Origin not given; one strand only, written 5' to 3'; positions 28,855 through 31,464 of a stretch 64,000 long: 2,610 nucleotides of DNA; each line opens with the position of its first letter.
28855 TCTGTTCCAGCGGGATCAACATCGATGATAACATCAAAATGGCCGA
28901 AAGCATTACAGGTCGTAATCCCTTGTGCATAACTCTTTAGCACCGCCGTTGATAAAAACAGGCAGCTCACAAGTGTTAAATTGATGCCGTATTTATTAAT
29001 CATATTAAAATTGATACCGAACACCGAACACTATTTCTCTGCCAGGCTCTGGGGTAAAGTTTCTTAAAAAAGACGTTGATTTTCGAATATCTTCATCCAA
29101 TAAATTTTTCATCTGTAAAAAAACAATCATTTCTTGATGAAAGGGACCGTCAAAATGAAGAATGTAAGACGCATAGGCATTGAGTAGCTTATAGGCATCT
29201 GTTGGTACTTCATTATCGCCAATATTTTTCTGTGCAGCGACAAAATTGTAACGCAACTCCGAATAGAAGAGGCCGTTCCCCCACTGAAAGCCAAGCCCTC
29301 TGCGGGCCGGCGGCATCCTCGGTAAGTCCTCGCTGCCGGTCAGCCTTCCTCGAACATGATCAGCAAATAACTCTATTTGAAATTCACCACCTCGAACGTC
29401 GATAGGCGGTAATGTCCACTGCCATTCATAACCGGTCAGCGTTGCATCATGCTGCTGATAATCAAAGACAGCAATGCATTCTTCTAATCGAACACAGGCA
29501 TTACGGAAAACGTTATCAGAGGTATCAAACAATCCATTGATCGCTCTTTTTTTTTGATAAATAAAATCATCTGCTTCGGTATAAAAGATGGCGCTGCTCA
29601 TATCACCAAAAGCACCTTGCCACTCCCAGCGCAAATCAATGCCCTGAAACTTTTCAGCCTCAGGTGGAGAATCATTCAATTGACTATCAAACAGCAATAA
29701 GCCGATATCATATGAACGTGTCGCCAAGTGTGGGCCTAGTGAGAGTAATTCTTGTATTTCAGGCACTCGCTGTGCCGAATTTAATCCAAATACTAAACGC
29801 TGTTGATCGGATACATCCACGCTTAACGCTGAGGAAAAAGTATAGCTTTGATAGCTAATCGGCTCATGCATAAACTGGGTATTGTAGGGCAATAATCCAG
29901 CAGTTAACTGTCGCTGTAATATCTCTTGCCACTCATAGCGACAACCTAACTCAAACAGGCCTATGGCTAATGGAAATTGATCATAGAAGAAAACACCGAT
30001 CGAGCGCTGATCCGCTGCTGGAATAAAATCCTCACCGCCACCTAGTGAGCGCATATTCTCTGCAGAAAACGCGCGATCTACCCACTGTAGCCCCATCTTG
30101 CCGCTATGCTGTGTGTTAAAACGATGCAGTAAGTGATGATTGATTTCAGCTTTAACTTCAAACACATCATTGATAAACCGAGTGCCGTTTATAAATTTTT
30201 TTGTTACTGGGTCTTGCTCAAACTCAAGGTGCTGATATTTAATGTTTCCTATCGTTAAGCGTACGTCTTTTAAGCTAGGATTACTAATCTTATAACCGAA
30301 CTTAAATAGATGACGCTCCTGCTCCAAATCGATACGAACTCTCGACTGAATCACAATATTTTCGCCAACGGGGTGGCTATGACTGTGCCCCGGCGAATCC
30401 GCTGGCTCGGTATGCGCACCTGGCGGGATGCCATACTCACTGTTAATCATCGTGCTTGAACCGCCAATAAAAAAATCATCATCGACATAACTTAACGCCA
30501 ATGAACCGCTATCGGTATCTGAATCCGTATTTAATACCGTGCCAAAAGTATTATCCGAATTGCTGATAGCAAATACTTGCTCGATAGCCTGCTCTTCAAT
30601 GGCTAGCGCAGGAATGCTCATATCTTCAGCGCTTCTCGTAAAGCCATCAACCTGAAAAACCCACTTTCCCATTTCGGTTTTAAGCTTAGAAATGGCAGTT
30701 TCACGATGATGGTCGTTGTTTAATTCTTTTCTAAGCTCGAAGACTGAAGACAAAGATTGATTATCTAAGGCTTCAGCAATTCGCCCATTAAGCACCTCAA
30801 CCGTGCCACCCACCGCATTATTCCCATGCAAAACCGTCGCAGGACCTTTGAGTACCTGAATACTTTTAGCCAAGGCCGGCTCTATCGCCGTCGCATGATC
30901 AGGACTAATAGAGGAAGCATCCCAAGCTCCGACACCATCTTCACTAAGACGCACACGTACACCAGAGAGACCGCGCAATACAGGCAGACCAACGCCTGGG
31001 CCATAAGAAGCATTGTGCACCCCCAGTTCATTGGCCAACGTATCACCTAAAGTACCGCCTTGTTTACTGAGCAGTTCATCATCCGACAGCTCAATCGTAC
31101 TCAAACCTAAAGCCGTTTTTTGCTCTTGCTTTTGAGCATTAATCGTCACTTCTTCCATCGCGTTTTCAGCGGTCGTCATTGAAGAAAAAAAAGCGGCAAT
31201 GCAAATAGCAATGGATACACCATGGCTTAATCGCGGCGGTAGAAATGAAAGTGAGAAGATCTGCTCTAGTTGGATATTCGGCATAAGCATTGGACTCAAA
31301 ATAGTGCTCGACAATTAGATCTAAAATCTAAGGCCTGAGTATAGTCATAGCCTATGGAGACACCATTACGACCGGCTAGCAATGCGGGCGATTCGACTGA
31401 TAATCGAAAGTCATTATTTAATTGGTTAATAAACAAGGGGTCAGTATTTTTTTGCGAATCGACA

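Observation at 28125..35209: Candidate undescribed Zur-controlled surface metal-capture and TonB-dependent uptake system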

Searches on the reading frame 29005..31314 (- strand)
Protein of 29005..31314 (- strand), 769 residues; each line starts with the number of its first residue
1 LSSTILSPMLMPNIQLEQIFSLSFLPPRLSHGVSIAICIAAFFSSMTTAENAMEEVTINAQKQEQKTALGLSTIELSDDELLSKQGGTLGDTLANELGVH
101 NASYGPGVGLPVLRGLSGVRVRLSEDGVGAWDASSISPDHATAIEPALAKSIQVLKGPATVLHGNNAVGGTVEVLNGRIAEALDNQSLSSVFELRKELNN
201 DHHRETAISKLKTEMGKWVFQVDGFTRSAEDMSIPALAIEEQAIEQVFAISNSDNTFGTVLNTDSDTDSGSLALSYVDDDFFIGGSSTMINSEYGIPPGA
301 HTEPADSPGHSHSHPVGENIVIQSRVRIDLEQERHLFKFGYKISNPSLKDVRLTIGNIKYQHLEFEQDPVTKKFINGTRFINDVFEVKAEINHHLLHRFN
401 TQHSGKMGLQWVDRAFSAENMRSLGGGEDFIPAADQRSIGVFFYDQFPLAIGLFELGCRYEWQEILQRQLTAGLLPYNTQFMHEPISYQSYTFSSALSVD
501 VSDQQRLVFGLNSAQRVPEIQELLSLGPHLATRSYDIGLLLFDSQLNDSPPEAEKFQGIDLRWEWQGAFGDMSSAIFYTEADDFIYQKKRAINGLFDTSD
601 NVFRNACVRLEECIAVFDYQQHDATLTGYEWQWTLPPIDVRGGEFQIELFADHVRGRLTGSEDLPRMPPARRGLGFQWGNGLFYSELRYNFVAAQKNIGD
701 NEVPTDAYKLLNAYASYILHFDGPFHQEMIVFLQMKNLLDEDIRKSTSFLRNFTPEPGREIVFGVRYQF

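Call 3: search_protein_families(library=pfam, proteins=[window:29005-31314:-], max_evalue=0.1)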
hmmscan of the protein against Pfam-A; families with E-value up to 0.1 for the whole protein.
window:29005-31314:- (769 aa): 2 families
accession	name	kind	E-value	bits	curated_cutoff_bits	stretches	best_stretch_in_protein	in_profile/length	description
PF00593.30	TonB_dep_Rec_b-barrel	-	2.1e-20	74.4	27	1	329-717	55-421/436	TonB dependent receptor-like, beta-barrel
PF07715.20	Plug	-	2.6e-13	50.9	23.9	1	75-171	11-107/107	TonB-dependent Receptor Plug Domain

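Call 4: search_protein_families(library=ncbifam, proteins=[window:29005-31314:-], max_evalue=0.1)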
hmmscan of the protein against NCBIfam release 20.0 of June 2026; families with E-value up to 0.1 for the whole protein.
window:29005-31314:- (769 aa): 18 families
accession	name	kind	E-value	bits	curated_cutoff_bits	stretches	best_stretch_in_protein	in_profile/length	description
NF038289.1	Zn_piracy_ZnuD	exception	2.7e-64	218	950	1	35-769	12-685/685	zinc piracy TonB-dependent receptor ZnuD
TIGR01785.1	TonB-hemin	subfamily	1.9e-24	86.1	316.85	1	53-769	1-677/677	TonB-dependent heme/hemoglobin receptor family protein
TIGR01786.1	TonB-hemlactrns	subfamily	2e-20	72.7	323.75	1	56-769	3-719/719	TonB-dependent hemoglobin/transferrin/lactoferrin family receptor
TIGR01783.1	TonB-siderophor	subfamily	8.2e-11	41.2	223.5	2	76-174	9-105/649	TonB-dependent siderophore receptor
TIGR01779.1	TonB-B12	equivalog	1.6e-08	33.6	599.7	1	35-181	10-158/614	TonB-dependent vitamin B12 receptor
TIGR01778.1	TonB-copper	equivalog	1.3e-07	30.7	472.45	1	99-172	27-101/637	TonB-dependent copper receptor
NF010012.0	PRK13486.1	equivalog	1.7e-06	26.7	924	1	35-181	9-162/696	TonB-dependent receptor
NF052649.1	TonRcptRhtA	equivalog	0.00016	20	1100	1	47-177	35-165/744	TonB-dependent siderophore receptor RhtA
NF047944.1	FoxamRcptFoxA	equivalog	0.00044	18.7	1300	1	132-253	121-233/697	ferrioxamine B receptor FoxA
NF010650.0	PRK14049.1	equivalog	0.00058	18.1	904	1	78-279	91-284/729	ferrioxamine B receptor precursor protein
NF038079.1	TonB_sider_MxcH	equivalog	0.00084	17.5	925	0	50-176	112-238/792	TonB-dependent siderophore myxochelin receptor MxcH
TIGR01776.1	TonB-tbp-lbp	subfamily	0.0018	16.3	468.8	0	456-590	618-736/946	lactoferrin/transferrin family TonB-dependent receptor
NF010048.1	PRK13524.1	subfamily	0.012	14.1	493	0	148-183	147-182/744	FepA family TonB-dependent siderophore receptor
NF007926.1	PRK10641.1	equivalog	0.016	13.7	836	1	36-178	10-155/617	TonB-dependent vitamin B12 receptor BtuB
NF007465.0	PRK10044.1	equivalog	0.022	12.9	803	0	142-180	152-190/726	ferrichrome porin FhuA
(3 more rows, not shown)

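Call 68: search_solved_structures(query=window:29005-31314:-, max_evalue=1e-10)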
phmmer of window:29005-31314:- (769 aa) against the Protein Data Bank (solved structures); distinct sequences matched with E-value up to 1e-10: 1.
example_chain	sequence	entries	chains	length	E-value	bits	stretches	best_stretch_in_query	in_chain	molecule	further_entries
4rdr_A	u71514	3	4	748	1.9e-28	102.5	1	76-586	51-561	ZnuD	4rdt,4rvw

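Call 71: search_solved_structures(query=window:29005-31314:-, max_evalue=1e-10, show_alignments=1)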
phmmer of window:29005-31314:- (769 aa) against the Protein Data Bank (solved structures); distinct sequences matched with E-value up to 1e-10: 1.
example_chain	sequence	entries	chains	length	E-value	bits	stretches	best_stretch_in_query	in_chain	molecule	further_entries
4rdr_A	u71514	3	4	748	1.9e-28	102.5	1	76-586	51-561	ZnuD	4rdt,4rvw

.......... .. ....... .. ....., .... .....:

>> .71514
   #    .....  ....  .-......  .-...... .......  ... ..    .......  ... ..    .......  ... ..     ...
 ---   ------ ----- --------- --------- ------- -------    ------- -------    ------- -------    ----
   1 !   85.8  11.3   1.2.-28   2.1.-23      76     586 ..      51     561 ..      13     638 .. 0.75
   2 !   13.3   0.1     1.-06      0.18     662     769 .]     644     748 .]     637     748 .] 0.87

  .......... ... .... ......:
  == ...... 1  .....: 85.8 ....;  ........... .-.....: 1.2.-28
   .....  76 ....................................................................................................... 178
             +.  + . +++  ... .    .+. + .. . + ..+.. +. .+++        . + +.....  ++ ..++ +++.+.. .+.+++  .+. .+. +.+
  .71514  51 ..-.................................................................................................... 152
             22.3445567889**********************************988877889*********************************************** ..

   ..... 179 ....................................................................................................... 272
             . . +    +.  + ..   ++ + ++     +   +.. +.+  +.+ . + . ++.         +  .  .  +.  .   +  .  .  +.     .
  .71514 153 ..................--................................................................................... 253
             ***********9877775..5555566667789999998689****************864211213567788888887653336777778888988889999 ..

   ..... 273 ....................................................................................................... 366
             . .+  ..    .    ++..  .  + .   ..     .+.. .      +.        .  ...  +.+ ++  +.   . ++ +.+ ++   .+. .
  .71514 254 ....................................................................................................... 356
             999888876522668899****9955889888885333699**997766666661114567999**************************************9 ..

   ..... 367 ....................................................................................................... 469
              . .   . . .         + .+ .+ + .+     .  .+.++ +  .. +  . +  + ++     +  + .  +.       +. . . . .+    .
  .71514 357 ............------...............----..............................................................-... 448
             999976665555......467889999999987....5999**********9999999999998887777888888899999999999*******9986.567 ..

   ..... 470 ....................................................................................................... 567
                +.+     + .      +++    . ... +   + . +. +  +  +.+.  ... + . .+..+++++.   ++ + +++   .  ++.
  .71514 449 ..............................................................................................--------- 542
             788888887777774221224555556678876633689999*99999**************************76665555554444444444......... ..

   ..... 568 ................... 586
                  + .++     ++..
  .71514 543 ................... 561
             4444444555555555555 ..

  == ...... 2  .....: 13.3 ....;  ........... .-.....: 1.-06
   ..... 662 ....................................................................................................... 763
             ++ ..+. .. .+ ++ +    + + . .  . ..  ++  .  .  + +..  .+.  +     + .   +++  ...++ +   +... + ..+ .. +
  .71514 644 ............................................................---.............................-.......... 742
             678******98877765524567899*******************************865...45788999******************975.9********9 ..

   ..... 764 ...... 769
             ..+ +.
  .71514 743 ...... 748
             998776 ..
